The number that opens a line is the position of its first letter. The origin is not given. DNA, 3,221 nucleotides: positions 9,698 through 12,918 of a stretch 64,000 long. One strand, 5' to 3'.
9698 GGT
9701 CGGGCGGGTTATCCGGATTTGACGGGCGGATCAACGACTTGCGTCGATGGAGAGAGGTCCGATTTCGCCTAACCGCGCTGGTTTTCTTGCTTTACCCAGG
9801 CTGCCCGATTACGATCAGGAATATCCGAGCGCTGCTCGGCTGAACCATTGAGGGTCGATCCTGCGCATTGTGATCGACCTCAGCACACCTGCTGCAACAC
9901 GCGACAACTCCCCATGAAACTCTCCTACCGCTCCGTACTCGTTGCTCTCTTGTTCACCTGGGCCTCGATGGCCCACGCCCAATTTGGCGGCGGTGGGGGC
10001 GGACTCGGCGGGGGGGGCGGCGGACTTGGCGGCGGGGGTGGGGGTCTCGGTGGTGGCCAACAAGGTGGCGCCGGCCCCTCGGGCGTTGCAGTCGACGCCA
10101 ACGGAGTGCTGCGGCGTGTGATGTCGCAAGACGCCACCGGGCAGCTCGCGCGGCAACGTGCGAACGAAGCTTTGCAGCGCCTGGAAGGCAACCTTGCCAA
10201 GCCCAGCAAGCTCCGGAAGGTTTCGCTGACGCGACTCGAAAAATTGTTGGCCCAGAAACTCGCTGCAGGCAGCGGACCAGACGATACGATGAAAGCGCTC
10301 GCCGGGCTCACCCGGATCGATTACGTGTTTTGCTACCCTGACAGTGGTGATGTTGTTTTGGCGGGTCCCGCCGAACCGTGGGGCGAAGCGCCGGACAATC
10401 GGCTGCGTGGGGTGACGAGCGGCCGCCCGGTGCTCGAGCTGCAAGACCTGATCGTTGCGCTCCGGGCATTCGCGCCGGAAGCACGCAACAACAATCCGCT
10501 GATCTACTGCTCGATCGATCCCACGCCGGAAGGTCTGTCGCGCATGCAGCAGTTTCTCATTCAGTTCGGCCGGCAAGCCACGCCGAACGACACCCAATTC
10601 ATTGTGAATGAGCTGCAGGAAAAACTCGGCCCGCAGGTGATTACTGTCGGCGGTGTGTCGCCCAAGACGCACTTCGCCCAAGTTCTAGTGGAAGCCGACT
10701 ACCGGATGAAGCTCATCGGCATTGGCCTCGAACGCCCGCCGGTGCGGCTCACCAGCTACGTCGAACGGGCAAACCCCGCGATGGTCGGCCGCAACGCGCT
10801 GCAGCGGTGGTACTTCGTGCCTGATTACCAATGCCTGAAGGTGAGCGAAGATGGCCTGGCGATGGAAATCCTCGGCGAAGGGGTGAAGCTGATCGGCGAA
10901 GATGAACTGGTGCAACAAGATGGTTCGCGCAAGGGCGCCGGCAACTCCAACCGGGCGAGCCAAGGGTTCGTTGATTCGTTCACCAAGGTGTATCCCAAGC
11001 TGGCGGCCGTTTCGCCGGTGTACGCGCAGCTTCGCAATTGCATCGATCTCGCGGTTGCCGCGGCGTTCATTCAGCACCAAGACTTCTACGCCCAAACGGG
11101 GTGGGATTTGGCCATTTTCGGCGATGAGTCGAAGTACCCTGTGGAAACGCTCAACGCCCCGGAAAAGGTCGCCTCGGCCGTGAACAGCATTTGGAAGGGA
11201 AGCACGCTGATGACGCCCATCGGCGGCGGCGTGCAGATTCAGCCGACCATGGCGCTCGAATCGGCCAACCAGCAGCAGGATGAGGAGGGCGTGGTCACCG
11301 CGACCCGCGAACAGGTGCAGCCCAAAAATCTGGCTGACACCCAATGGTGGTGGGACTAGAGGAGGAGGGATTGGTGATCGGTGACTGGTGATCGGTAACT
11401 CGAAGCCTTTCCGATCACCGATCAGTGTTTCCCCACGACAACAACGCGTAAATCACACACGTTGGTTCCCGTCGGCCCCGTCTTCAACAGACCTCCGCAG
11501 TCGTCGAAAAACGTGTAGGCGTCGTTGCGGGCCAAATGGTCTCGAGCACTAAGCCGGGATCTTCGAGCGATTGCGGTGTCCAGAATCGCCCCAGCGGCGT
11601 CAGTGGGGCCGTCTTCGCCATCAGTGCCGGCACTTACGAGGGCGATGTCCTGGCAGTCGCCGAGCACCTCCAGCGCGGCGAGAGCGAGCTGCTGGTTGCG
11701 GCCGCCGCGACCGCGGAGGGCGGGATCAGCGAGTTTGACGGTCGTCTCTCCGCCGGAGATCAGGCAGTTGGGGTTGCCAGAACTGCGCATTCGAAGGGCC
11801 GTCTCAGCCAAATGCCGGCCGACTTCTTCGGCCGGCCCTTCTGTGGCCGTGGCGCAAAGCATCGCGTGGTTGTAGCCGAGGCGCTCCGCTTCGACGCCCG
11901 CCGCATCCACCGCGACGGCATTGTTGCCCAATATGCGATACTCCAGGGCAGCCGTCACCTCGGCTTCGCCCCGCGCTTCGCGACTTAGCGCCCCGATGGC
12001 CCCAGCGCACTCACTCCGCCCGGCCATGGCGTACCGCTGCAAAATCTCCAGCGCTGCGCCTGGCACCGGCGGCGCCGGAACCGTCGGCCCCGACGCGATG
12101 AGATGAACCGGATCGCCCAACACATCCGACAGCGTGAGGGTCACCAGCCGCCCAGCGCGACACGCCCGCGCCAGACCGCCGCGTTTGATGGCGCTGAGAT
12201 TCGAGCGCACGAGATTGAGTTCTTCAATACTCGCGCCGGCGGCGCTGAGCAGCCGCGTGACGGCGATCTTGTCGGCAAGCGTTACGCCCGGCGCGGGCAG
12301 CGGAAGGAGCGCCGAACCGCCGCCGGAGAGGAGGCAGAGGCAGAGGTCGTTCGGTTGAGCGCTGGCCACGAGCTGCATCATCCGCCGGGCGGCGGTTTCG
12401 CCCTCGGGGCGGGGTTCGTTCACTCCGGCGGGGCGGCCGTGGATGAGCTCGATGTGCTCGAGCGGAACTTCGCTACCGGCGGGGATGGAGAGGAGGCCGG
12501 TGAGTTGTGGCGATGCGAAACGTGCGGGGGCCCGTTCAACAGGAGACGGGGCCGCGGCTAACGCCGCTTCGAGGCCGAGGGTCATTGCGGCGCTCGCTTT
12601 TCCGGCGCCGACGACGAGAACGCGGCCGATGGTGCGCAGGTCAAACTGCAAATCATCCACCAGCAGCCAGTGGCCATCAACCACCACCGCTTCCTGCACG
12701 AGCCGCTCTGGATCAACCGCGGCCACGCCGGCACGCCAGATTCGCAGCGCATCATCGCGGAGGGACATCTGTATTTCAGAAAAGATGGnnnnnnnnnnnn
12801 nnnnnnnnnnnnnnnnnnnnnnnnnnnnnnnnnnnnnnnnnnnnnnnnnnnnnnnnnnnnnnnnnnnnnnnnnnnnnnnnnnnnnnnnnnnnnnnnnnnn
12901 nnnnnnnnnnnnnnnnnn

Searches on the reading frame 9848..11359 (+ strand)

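Call 12: search_protein_families(library=pfam, proteins=[window:9848-11359:+], max_evalue=0.001)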
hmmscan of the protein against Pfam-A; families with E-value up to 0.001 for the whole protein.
window:9848-11359:+ (503 aa): 1 family
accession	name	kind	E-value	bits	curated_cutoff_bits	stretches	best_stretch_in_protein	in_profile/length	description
PF07643.16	DUF1598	-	2.8e-31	108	25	1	221-304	1-84/84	Protein of unknown function (DUF1598)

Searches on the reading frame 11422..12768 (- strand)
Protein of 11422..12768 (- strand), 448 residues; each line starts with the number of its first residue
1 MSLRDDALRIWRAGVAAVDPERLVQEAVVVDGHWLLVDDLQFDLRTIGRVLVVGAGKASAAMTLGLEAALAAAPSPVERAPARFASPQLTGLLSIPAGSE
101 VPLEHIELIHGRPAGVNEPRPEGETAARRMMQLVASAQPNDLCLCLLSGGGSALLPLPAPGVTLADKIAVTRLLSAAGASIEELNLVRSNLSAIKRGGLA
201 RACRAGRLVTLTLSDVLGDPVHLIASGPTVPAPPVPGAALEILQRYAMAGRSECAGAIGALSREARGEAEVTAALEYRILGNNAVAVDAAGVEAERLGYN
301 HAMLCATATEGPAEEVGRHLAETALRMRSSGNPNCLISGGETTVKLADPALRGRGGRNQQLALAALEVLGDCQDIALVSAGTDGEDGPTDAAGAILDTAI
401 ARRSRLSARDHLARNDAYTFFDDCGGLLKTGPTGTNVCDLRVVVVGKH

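Call 12: search_protein_families(library=pfam, proteins=[window:11422-12768:-], max_evalue=0.001)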
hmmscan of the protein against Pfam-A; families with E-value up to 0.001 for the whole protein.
window:11422-12768:- (448 aa): 2 families
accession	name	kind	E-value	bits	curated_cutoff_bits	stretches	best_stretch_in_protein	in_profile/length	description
PF13660.11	DUF4147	-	9.7e-65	218.7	23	1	7-249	2-223/234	Domain of unknown function (DUF4147)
PF05161.18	MOFRL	-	1.2e-34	119.1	28.3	1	335-439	2-106/106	MOFRL family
